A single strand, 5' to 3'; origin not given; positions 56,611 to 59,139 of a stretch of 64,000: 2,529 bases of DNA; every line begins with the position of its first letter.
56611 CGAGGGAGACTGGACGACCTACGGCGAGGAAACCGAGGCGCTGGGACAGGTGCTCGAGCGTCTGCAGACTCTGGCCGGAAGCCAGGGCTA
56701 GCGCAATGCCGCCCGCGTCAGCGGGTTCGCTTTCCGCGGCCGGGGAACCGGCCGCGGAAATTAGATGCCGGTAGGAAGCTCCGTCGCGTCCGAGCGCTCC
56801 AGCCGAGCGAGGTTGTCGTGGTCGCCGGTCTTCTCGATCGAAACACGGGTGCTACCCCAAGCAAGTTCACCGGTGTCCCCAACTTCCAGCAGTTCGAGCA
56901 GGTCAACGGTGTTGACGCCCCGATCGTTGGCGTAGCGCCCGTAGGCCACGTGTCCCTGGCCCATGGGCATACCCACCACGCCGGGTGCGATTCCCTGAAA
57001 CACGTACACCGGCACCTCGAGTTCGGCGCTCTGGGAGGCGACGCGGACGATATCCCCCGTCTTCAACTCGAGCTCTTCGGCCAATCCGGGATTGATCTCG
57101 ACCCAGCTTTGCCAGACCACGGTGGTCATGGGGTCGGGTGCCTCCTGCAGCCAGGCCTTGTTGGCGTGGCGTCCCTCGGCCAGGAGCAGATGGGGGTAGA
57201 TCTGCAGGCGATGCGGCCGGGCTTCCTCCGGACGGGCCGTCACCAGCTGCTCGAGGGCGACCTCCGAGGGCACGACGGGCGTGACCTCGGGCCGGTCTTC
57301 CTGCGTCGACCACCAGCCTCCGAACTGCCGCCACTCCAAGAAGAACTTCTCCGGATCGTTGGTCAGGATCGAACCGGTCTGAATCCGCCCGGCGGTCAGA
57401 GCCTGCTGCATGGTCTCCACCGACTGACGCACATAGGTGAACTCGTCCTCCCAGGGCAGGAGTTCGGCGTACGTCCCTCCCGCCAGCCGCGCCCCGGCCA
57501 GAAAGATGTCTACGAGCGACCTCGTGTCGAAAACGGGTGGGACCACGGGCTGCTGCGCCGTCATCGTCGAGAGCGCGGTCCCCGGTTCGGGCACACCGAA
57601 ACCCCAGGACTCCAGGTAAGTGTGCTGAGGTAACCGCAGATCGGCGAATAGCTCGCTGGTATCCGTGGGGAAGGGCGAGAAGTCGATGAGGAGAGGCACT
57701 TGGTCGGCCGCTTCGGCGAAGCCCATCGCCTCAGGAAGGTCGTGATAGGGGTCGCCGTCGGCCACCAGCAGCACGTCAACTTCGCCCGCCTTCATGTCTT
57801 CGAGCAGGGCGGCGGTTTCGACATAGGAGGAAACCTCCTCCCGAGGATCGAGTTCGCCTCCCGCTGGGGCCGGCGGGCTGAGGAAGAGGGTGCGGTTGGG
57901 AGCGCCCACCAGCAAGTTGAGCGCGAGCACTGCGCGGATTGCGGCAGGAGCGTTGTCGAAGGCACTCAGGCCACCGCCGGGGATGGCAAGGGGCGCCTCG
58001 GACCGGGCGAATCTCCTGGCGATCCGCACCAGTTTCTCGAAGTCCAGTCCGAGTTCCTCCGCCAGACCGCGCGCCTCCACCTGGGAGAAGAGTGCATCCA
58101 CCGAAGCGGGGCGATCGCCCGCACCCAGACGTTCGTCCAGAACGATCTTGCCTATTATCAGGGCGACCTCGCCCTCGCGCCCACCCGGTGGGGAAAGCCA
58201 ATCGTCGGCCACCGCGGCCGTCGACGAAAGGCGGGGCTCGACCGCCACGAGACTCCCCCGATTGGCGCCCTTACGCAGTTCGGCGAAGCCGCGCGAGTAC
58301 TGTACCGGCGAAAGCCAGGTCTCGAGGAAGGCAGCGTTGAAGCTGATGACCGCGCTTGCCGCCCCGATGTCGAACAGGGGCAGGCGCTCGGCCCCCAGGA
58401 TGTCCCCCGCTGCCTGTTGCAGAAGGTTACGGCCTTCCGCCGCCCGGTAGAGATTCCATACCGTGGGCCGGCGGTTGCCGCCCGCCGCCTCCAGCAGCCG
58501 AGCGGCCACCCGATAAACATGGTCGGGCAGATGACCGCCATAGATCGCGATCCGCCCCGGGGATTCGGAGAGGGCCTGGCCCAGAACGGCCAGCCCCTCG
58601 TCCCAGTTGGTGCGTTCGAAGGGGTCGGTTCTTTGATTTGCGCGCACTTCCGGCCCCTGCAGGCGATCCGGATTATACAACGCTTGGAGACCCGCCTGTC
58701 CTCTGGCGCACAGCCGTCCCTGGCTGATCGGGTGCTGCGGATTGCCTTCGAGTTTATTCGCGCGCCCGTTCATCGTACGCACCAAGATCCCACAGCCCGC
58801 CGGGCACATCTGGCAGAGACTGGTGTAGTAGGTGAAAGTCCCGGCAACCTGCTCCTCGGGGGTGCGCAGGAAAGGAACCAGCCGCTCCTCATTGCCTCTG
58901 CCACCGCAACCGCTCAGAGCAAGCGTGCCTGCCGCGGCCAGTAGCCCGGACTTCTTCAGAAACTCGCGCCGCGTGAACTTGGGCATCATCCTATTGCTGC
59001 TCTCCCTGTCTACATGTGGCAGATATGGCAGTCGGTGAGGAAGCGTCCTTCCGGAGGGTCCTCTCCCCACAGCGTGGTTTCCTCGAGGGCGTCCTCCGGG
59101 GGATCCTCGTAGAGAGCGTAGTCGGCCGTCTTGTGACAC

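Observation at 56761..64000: ACIII-like quinol-oxidising module (Fe-S, NrfD/ActC, ActD, nonaheme cytochrome c) ending in an apparently genuine Mo-bisPGD subunit, in non-canonical gene order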

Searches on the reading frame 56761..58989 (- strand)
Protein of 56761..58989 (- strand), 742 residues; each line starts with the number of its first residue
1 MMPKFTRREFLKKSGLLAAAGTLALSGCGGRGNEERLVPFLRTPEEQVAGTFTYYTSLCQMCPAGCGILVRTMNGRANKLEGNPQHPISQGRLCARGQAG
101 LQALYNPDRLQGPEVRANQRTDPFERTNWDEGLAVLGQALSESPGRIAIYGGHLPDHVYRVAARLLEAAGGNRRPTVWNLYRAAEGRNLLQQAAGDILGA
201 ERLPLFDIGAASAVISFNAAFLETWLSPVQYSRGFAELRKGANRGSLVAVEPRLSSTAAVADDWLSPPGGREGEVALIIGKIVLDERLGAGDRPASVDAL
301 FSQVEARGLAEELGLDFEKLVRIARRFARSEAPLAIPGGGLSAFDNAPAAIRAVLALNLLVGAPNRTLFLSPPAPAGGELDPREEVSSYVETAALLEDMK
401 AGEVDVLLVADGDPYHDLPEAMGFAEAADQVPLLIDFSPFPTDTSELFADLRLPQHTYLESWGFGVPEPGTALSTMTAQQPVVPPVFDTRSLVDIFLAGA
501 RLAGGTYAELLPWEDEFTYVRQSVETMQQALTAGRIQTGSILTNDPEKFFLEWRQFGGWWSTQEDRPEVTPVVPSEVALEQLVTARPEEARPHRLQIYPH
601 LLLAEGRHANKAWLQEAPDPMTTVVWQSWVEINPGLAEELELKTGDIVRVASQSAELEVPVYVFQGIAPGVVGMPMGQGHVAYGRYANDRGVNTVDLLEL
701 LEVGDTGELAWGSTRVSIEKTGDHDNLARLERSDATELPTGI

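Call 5: search_protein_families(library=pfam, proteins=[window:56761-58989:-], max_evalue=0.01)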
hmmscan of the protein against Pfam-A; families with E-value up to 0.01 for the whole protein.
window:56761-58989:- (742 aa): 3 families
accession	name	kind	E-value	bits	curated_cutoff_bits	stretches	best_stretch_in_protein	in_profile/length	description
PF04879.21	Molybdop_Fe4S4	-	5e-16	58.9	22.7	1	54-106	3-55/55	Molybdopterin oxidoreductase Fe4S4 domain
PF00384.28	Molybdopterin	-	6.6e-14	52.1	24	1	109-496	1-347/353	Molybdopterin oxidoreductase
PF01568.27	Molydop_binding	-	8.1e-13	48.8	26.8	1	627-689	28-86/110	Molydopterin dinucleotide binding domain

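Call 6: search_protein_families(library=ncbifam, proteins=[window:56761-58989:-], max_evalue=0.01)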
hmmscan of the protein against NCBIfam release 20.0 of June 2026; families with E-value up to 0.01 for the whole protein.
window:56761-58989:- (742 aa): 23 families
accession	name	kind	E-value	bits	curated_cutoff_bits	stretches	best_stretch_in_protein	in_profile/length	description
NF041783.2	mnquin_red_QrcB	equivalog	8e-66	222.6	440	2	49-501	47-501/695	menaquinone reductase molybdopterin-binding-like subunit QrcB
NF041714.1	arsenate_red_ArrA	equivalog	1.4e-33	116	1600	2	602-689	721-809/848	arsenate respiratory reductase molybdopterin-containing subunit ArrA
NF012032.0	PRK15488.1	equivalog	5.3e-33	114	694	2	5-363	3-354/759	thiosulfate reductase PhsA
TIGR02166.1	dmsA_ynfE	subfamily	1.1e-22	80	777.7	2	6-265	2-266/794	DMSO/selenate family reductase complex A subunit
TIGR01591.1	Fdh-alpha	equivalog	1.4e-19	69.6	666.25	1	58-288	2-228/672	formate dehydrogenase subunit alpha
NF047855.1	AssmNtatRedNasC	equivalog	1.5e-17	63.1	1100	2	48-141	14-106/708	assimilatory nitrate reductase catalytic subunit NasC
TIGR01553.1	formate-DH-alph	equivalog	1.7e-15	55.9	814.2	1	6-140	3-136/1009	formate dehydrogenase-N subunit alpha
NF011567.1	PRK14991.1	equivalog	6.9e-12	43.9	1750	2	627-684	906-963/1022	tetrathionate reductase subunit TtrA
NF041513.1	formate_DH_Act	exception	2.1e-11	42.4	1400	1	55-122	43-110/1067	formate dehydrogenase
NF010055.0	PRK13532.1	equivalog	2.9e-10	39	904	1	4-137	2-129/830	nitrate reductase catalytic subunit NapA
TIGR01706.1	NAPA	equivalog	5.9e-09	34.8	930.55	1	5-133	2-125/830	periplasmic nitrate reductase subunit alpha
NF041323.1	Nitr_red_NasA_Halo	equivalog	8.4e-09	34.5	1000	1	62-151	3-94/673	assimilatory nitrate reductase NasA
TIGR01973.1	NuoG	equivalog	2.3e-08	33.3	470.05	1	54-476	214-587/606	NADH-quinone oxidoreductase subunit NuoG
NF041885.1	selenate_YnfE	exception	6.8e-08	30.8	1675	1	630-682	713-765/805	selenate/tellurate reductase subunit YnfE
NF041884.1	selenate_YnfF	exception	1.6e-07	29.7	1650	1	81-286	77-287/798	selenate/tellurate reductase subunit YnfF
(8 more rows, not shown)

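Call 8: find_homologous_proteins(query=window:56761-58989:-)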
Query window:56761-58989:- (742 aa): 1244 proteins with E <= 0.001 among 8000 candidates; the best 120 are listed.
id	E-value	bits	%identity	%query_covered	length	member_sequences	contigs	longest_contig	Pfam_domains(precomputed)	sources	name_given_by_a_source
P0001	0.0e+0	1530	91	100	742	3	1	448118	PF00384.28,PF01568.28,PF04879.22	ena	-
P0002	0.0e+0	1412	84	100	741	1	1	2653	PF00384.28,PF01568.28,PF04879.22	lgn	-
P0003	9.6e-270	915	57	100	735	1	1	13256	PF00384.28,PF01568.28,PF04879.22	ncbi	ncbi:MAG: molybdopterin-dependent oxidoreductase [Thermoleophilia bacterium]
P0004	8.8e-264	896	57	100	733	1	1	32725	PF00384.28,PF01568.28,PF04879.22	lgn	-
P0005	2.0e-258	878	56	100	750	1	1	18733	PF00384.28,PF01568.28,PF04879.22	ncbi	ncbi:MAG: hypothetical protein Kow00122_02390 [Thermoleophilia bacterium]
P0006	1.4e-257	875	55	100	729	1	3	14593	PF00384.28,PF01568.28,PF04879.22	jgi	jgi:anaerobic selenocysteine-containing dehydrogenase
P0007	9.6e-256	869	55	100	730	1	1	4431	PF00384.28,PF01568.28,PF04879.22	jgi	jgi:anaerobic selenocysteine-containing dehydrogenase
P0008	3.6e-253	861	54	100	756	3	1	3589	PF00384.28,PF01568.28,PF04879.22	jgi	jgi:anaerobic selenocysteine-containing dehydrogenase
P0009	2.0e-250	851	55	100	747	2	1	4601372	PF00384.28,PF01568.28,PF04879.22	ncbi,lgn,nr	ncbi:MAG: molybdopterin-dependent oxidoreductase [Thermoleophilia bacterium]|nr:molybdopterin-depend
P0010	7.2e-250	850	55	100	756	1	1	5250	PF00384.28,PF01568.28,PF04879.22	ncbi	-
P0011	5.1e-249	847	54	100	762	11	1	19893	PF00384.28,PF01568.28,PF04879.22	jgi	jgi:anaerobic selenocysteine-containing dehydrogenase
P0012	2.4e-245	835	53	100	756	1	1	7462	PF00384.28,PF01568.28,PF04879.22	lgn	-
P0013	3.7e-245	834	53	100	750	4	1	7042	PF00384.28,PF01568.28,PF04879.22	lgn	-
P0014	1.1e-240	819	53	100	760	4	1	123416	PF00384.28,PF01568.28,PF04879.22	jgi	-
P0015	2.8e-240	818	52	100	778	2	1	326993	PF00384.28,PF01568.28,PF04879.22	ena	-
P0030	3.0e-213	729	48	100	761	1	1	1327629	PF00384.28,PF01568.28,PF04879.22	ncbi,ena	-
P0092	3.1e-177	610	44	99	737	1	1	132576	PF00384.28,PF01568.28,PF04879.22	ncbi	-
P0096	5.1e-177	609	44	99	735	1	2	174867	PF00384.28,PF01568.28,PF04879.22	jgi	-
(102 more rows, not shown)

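Call 9: search_solved_structures(query=window:56761-58989:-, max_evalue=0.001, show_alignments=3)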
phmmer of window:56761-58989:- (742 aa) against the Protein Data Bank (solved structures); distinct sequences matched with E-value up to 0.001: 44.
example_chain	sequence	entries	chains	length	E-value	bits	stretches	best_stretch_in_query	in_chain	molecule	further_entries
6lod_B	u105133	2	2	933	1.1e-38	136.5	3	34-265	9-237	Fe-S-cluster-containing hydrogenase components 1-like protein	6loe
8k9e_B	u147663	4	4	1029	2.2e-36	128.8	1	6-496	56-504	Fe-S-cluster-containing hydrogenase components 1-like protein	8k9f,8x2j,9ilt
6f0k_B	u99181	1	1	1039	4.3e-34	121.3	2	6-489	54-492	Fe-S-cluster-containing hydrogenase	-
6cz7_A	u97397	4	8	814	2.6e-29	105.5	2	50-286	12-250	ArrA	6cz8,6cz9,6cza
6btm_B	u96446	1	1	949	2.8e-24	88.8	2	388-507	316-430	Alternative Complex III subunit B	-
2vpw_A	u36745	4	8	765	9.2e-20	73.9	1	6-278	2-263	THIOSULFATE REDUCTASE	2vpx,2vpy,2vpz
7qv7_S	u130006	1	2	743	2.7e-14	55.8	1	57-141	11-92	Hydrogen dependent carbon dioxide reductase subunit FdhF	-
2jim_A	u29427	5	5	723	6.7e-14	54.5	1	56-150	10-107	PERIPLASMIC NITRATE REDUCTASE | PROTEIN (PERIPLASMIC NITRATE REDUCTASE)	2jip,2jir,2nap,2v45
2jio_A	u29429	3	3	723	3.2e-13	52.3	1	56-150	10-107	PERIPLASMIC NITRATE REDUCTASE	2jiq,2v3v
7bkb_D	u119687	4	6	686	5.1e-12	48.3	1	53-364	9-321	Formate dehydrogenase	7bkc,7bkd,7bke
9rk0_A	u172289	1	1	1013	7e-12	47.8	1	5-141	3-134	Formate dehydrogenase, alpha subunit, selenocysteine-containing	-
8cm4_A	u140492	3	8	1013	7.1e-12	47.8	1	5-141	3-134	Formate dehydrogenase, alpha subunit, selenocysteine-containing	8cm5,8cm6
8cm7_A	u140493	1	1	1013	7.1e-12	47.8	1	5-141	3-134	Formate dehydrogenase, alpha subunit, selenocysteine-containing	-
9rk1_A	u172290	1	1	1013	7.1e-12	47.8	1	5-141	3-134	Formate dehydrogenase, alpha subunit, selenocysteine-containing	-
8rcg_A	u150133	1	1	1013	7.1e-12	47.8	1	5-141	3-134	Formate dehydrogenase, alpha subunit, selenocysteine-containing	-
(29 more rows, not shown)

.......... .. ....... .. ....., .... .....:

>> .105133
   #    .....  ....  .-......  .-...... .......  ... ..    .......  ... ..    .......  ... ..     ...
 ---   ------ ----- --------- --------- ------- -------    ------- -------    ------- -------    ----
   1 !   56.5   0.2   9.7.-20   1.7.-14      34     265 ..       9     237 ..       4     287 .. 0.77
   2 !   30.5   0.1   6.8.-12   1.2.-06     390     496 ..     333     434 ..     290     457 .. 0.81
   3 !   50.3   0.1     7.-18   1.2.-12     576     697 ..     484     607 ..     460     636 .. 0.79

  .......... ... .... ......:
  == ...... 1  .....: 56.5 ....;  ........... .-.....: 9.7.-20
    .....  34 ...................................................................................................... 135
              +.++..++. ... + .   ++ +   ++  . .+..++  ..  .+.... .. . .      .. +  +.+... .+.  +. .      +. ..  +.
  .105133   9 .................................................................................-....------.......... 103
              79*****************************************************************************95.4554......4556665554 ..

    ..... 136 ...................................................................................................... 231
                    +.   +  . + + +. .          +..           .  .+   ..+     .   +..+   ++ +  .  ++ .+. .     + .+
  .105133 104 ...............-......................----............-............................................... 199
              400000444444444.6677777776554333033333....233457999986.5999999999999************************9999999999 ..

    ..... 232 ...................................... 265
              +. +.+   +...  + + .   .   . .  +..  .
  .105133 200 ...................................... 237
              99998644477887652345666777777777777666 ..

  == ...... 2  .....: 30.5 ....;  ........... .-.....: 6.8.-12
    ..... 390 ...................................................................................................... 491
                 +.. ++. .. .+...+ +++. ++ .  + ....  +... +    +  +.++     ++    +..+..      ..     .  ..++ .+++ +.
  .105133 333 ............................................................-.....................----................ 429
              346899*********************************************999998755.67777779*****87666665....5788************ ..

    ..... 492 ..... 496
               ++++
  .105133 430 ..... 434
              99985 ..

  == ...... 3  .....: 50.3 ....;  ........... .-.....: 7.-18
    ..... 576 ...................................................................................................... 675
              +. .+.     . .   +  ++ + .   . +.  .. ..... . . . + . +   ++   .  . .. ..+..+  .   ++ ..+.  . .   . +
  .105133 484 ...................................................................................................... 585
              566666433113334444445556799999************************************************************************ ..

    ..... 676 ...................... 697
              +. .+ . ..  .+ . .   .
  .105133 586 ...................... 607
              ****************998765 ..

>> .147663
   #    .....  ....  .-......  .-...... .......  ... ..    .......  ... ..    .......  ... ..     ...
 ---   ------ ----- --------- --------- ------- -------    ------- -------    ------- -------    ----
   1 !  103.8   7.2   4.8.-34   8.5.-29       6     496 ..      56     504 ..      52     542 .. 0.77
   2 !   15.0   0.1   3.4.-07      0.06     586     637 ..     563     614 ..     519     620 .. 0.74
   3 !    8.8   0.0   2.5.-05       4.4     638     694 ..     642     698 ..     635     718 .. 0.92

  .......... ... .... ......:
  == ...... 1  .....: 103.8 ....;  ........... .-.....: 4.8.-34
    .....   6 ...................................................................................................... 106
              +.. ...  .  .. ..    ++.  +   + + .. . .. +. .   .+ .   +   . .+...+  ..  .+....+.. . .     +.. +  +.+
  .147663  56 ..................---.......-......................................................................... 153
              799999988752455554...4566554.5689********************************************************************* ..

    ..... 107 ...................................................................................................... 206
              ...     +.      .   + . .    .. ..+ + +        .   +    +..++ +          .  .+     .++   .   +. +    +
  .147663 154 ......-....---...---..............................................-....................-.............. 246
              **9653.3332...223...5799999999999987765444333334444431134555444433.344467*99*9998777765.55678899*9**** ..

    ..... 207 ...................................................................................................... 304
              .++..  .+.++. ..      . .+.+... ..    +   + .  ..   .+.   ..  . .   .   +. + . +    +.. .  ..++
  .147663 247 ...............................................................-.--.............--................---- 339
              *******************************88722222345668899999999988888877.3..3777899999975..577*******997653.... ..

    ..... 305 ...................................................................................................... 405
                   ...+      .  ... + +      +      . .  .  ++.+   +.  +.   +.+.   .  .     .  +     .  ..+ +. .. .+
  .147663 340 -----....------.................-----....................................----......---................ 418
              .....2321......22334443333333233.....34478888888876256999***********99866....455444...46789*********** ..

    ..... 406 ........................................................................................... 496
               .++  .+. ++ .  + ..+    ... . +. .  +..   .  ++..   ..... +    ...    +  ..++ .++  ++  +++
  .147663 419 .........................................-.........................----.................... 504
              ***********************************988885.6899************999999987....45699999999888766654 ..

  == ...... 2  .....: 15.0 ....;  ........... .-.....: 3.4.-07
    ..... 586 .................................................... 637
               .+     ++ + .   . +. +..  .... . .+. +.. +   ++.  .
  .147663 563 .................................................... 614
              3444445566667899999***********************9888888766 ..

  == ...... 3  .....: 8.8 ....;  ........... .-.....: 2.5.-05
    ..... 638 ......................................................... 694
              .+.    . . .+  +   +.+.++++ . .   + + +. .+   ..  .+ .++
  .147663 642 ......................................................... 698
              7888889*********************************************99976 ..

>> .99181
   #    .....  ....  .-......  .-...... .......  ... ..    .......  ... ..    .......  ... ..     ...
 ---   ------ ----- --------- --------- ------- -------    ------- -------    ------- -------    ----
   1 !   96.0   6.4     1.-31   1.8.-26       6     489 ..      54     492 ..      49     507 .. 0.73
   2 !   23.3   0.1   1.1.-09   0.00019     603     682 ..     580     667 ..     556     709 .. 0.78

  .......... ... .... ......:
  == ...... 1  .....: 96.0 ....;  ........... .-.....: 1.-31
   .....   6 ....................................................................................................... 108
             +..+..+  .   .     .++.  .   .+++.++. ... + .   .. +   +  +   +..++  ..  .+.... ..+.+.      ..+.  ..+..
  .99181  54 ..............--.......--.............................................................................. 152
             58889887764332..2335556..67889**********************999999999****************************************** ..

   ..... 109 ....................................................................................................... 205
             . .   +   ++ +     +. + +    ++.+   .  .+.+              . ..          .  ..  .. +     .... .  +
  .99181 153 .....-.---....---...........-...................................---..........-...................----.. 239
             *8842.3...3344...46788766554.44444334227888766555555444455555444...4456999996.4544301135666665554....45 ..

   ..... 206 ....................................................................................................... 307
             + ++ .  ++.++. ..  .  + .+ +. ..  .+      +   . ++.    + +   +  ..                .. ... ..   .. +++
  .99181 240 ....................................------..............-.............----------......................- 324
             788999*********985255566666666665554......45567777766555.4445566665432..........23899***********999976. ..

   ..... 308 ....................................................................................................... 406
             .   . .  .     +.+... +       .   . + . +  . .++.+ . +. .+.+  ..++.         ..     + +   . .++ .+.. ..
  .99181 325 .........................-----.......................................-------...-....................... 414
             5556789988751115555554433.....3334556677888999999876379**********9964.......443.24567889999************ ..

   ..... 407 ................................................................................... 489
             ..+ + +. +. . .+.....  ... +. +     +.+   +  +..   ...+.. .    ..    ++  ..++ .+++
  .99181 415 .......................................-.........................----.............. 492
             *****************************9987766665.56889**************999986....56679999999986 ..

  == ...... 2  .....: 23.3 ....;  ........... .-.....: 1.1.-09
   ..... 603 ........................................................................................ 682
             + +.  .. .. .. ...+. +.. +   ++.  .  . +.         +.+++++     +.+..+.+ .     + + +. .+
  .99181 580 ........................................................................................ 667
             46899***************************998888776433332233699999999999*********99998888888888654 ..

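Call 13: find_encoding_contigs(protein=P0009, flank=10000, max_places=2)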
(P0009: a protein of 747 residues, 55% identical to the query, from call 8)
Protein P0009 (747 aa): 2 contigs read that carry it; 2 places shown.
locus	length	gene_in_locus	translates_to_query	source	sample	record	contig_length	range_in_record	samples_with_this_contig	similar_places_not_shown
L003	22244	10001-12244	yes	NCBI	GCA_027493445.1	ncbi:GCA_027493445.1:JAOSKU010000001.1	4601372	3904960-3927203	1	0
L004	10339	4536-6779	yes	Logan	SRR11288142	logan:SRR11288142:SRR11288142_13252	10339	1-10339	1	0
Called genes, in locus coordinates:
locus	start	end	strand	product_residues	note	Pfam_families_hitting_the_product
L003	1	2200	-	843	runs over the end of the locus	PF02190:LON_substr_bdg, PF00004:AAA, PF07728:AAA_5, PF22667:Lon_lid, PF05362:Lon_C, PF13541:ChlI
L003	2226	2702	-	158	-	PF00011:HSP20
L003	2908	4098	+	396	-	PF02163:Peptidase_M50, PF00571:CBS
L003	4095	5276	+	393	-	PF04055:Radical_SAM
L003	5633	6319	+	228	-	PF12838:Fer4_7 (weak), PF13187:Fer4_9 (faint), PF13237:Fer4_10 (faint), PF13247:Fer4_11 (weak)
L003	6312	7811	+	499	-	PF03916:NrfD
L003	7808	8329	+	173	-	PF11821:ActD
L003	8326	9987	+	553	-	PF14522:Cytochrome_C7 (faint), PF14537:Cytochrom_c3_2 (faint), PF00034:Cytochrom_C (faint), PF13442:Cytochrome_CBB3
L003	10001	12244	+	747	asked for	PF04879:Molybdop_Fe4S4, PF00384:Molybdopterin, PF01568:Molydop_binding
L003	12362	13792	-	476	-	PF03699:UPF0182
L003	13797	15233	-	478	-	PF03699:UPF0182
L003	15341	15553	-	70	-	PF11823:Se_S_carrier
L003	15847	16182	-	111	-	PF02635:DsrE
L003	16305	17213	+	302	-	PF00126:HTH_1, PF03466:LysR_substrate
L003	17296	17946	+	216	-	PF01325:Fe_dep_repress, PF02742:Fe_dep_repr_C, PF04023:FeoA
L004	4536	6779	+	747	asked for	PF04879:Molybdop_Fe4S4, PF00384:Molybdopterin, PF01568:Molydop_binding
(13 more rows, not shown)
